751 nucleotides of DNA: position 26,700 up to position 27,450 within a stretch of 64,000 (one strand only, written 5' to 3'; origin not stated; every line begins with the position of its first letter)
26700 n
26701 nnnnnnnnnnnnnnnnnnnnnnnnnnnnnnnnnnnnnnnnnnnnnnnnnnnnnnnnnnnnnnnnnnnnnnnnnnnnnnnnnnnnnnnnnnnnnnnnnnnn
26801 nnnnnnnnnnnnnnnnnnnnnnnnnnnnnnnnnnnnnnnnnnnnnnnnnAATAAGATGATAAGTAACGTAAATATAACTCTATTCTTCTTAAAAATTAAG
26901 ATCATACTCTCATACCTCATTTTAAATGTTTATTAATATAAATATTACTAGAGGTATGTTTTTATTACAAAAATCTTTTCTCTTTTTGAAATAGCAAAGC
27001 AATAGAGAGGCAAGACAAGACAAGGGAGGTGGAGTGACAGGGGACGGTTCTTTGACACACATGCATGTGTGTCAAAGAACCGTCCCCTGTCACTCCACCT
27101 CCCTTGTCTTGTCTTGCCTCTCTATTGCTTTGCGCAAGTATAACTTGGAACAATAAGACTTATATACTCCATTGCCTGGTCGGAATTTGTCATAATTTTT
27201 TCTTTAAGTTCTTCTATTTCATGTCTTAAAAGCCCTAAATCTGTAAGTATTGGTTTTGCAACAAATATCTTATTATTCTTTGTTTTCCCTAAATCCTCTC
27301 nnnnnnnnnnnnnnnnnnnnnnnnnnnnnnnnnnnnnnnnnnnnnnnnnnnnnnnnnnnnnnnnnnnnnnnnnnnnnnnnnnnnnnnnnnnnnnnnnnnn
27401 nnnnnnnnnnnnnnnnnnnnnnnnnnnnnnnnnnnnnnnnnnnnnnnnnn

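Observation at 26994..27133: Perfect 140-bp palindrome (70-bp arms) between capD and cwlD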

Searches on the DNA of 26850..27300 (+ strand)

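Call 19: search_dna_similar(query=window:26950-27180:+, collection=plasmids, mode=distant, max_evalue=10)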
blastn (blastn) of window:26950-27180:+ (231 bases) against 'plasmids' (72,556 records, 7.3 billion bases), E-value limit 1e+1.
Records with a match: 260; places in all: 267; records where one place covers at least 80% of the query: 0.
Best place of each record, by identity: >=99% 1; 90-95% 7; 80-90% 251; 60-80% 1.
By first word of the organism name: Staphylococcus 213; Bacillus 40; Segatella 1; Paenibacillus 1; Crassaminicella 1; Legionella 1; Thioclava 1; Vibrio 1; Acinetobacter 1.
By predicted mobility (MOB-suite, as given by PLSDB): mobilizable 209; conjugative 30; non-mobilizable 21.
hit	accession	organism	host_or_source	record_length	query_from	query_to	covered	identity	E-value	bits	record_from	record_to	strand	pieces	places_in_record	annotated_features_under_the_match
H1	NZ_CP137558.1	Segatella copri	Homo sapiens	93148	5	48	19%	79.5%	2e+0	40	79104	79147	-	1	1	none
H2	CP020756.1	Bacillus thuringiensis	Single cell,Tissue, animal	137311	10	43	15%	88.6%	2e-1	43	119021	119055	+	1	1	hypothetical protein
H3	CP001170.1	Bacillus cereus H3081.97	-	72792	10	43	15%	88.6%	2e-1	43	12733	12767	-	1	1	TrsK protein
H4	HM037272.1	Bacillus thuringiensis serovar chinensis CT-43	-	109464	10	43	15%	88.6%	2e-1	43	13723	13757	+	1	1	TrsK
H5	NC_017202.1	Bacillus thuringiensis serovar chinensis CT-43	-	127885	10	43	15%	88.6%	2e-1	43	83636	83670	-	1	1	VirD4-like conjugal transfer protein, CD1115 family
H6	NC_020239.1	Bacillus thuringiensis serovar kurstaki str. HD73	-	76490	10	43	15%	88.6%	2e-1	43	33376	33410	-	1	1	VirD4-like conjugal transfer protein, CD1115 family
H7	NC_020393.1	Bacillus thuringiensis serovar thuringiensis str. IS5056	-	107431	10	43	15%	88.6%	2e-1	43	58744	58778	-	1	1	VirD4-like conjugal transfer protein, CD1115 family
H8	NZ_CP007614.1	Bacillus thuringiensis serovar kurstaki str. YBT-1520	-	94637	10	43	15%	88.6%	2e-1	43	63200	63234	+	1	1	VirD4-like conjugal transfer protein, CD1115 family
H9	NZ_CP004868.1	Bacillus thuringiensis serovar kurstaki str. YBT-1520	soil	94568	10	43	15%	88.6%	2e-1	43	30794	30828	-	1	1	VirD4-like conjugal transfer protein, CD1115 family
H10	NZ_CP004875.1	Bacillus thuringiensis serovar kurstaki str. HD-1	soil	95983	10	43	15%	88.6%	2e-1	43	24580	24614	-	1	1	VirD4-like conjugal transfer protein, CD1115 family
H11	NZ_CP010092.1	Bacillus thuringiensis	Dendrolimus sibericus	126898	10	43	15%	88.6%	2e-1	43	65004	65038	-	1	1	VirD4-like conjugal transfer protein, CD1115 family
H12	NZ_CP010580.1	Bacillus thuringiensis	whole organism,soil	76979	10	43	15%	88.6%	2e-1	43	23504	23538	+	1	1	VirD4-like conjugal transfer protein, CD1115 family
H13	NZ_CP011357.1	Bacillus thuringiensis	tobacco,single cell,roots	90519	10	43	15%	88.6%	2e-1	43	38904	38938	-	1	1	VirD4-like conjugal transfer protein, CD1115 family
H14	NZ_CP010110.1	Bacillus thuringiensis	soil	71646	10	43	15%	88.6%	2e-1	43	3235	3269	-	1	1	record has no annotation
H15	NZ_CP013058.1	Bacillus thuringiensis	organism,soil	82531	10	43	15%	88.6%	2e-1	43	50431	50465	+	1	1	VirD4-like conjugal transfer protein, CD1115 family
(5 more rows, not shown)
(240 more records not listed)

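Call 20: search_dna_similar(query=window:26950-27180:+, collection=phages, mode=distant, max_evalue=10)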
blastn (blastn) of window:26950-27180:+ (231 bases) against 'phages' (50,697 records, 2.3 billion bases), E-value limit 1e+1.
Records with a match: 61; places in all: 68; records where one place covers at least 80% of the query: 0.
Best place of each record, by identity: >=99% 5; 95-99% 47; 90-95% 3; 80-90% 6.
By first word of the organism name: Campylobacter 28; Klebsiella 16; Bacteroides 5; Vibrio 3; Staphylococcus 2; Acinetobacter 2; Lachnospiraceae 1; Bacillus 1; Capybara 1; Bacteriophage 1; and 1 more.
By host as written in the record: Campylobacter jejuni NCTC12662 15; Raoultella planticola K59 (synonym: Klebsiella planticola) 7; - 4; Campylobacter jejuni 4; Vibrio sp. SWAT-3 2; Staphylococcus aureus 2; Campylobacter jejuni subsp. jejuni 2; Campylobacter jejuni NCTC 11168 2; and 21 more.
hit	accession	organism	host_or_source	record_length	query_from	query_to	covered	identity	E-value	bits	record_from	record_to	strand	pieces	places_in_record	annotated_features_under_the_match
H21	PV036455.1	Lachnospiraceae phage IMGVR 15430980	Lachnospiraceae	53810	55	95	18%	81.4%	8e-1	40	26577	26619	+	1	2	hypothetical protein (x2)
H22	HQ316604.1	Vibrio phage SIO-2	Vibrio sp. SWAT-3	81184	34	66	14%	85.3%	9e+0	37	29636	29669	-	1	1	hypothetical protein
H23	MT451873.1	Vibrio phage vB_VhaS-VHB1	Vibrio harveyi BYK0632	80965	34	66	14%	85.3%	9e+0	37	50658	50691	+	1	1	portal protein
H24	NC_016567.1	Vibrio phage SIO-2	Vibrio sp. SWAT-3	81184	34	66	14%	85.3%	9e+0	37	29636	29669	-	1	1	hypothetical protein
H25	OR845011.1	Staphylococcus phage SA 1306 Kay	Staphylococcus aureus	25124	1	31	13%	87.1%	8e-1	39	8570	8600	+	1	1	record has no annotation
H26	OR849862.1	Staphylococcus phage SA 1298 Kay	Staphylococcus aureus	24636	1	31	13%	87.1%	8e-1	39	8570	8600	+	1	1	record has no annotation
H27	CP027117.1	Bacillus phage EZ-2018a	Bacillus pumilus strain 145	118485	159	182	10%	91.7%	9e+0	36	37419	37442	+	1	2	record has no annotation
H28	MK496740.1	Capybara microvirus Cap1_SP_168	Hydrochoerus hydrochaeris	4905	4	27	10%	91.7%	9e+0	36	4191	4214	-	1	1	nonstructural protein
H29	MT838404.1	Bacteriophage sp.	human fecal samples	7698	23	46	10%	91.7%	9e+0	36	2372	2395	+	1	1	record has no annotation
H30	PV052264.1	Campylobacter phage CC12667_12682_P3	Campylobacter coli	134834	9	30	10%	95.5%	9e+0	37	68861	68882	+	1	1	none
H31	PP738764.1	Klebsiella phage vB_KpnM_Shark_ER15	Klebsiella quasipneumoniae K6 (ATCC ...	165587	26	47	10%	95.5%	9e+0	37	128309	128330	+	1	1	NrdD-like anaerobic ribonucleotide reductase large subunit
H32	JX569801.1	Campylobacter phage CP30A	Campylobacter jejuni subsp. jejuni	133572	9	30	10%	95.5%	9e+0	37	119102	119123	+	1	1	hypothetical protein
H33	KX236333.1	Campylobacter phage PC14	Campylobacter jejuni NCTC 11168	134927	9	30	10%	95.5%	9e+0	37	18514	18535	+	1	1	hypothetical protein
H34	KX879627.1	Campylobacter phage vB_CjeM_Los1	Campylobacter jejuni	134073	9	30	10%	95.5%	9e+0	37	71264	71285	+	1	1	hypothetical protein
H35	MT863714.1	Campylobacter phage F207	Campylobacter jejuni NCTC12662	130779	9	30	10%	95.5%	9e+0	37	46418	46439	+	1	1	hypothetical protein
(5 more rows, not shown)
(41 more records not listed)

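Call 65: search_rna_families(source=window, start=26850, end=27300, threshold=evalue, max_evalue=1)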
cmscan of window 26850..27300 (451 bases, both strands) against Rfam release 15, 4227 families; matches with E-value up to 1: 31.
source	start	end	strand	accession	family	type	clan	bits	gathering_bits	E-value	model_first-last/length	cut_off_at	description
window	27021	27106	+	RF03703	mir-3622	Gene; miRNA;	-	58.7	78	1.4e-10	1-84/84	no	mir-3622 microRNA precursor family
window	27021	27106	-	RF03703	mir-3622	Gene; miRNA;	-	58.7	78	1.4e-10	1-84/84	no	mir-3622 microRNA precursor family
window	27016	27111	+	RF03629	mir-641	Gene; miRNA;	-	58.3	100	4.6e-11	1-98/98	no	mir-641 microRNA precursor family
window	27016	27111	-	RF03629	mir-641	Gene; miRNA;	-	58.3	100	4.6e-11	1-98/98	no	mir-641 microRNA precursor family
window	26997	27130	+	RF03792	MIR6462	Gene; miRNA;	-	52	96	1.3e-08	1-119/119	no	MIR6462 microRNA precursor family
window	26997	27130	-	RF03792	MIR6462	Gene; miRNA;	-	52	96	1.3e-08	1-119/119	no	MIR6462 microRNA precursor family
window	27000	27125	-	RF00690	MIR408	Gene; miRNA;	-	47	64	8.7e-11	1-126/126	no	MIR408 microRNA precursor family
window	27002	27127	+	RF00690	MIR408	Gene; miRNA;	-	47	64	8.7e-11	1-126/126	no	MIR408 microRNA precursor family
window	27016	27111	+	RF03964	mir-H1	Gene; miRNA;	-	42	97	1e-05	1-85/85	no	mir-H1 microRNA precursor family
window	27016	27111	-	RF03964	mir-H1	Gene; miRNA;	-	42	97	1e-05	1-85/85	no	mir-H1 microRNA precursor family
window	27025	27103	+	RF04288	mir-9201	Gene; miRNA;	CL00147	35.2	95.5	1.4e-05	1-81/81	no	mir-9201 microRNA precursor family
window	27024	27102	-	RF04288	mir-9201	Gene; miRNA;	CL00147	35.2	95.5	1.4e-05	1-81/81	no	mir-9201 microRNA precursor family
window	27013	27116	+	RF03829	mir-1257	Gene; miRNA;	-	32.9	50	0.00035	1-118/118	no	mir-1257 microRNA precursor family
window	27011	27114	-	RF03829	mir-1257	Gene; miRNA;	-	32.9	50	0.00035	1-118/118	no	mir-1257 microRNA precursor family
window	27014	27118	+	RF03678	mir-3956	Gene; miRNA;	-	32.5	100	0.00034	1-98/98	no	mir-3956 microRNA precursor family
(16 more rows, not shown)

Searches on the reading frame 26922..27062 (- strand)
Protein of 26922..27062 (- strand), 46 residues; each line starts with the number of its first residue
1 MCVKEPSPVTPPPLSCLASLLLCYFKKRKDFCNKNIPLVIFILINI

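Call 40: find_encoding_contigs(protein=window:26922-27062:-, flank=3000, max_places=10)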
Protein window:26922-27062:- (46 aa): no gene with exactly this product is on record in the collection.

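Call 74: find_homologous_proteins(query=window:26925-27062:-, max_evalue=10)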
Query seq(46 aa): no candidate shares three 5-residue words with the query. No homologue found.

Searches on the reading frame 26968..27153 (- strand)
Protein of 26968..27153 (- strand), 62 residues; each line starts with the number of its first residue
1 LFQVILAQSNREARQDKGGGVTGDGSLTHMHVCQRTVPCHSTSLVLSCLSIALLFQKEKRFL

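Call 41: find_encoding_contigs(protein=window:26968-27153:-, flank=3000, max_places=10)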
Protein seq(62 aa) (62 aa): no gene with exactly this product is on record in the collection.

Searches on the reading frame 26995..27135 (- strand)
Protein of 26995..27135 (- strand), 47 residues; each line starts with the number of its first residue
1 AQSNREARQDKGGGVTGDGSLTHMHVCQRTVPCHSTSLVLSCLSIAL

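Call 72: find_homologous_proteins(query=window:26995-27135:-, max_evalue=1)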
Query seq(47 aa): no candidate shares three 5-residue words with the query. No homologue found.
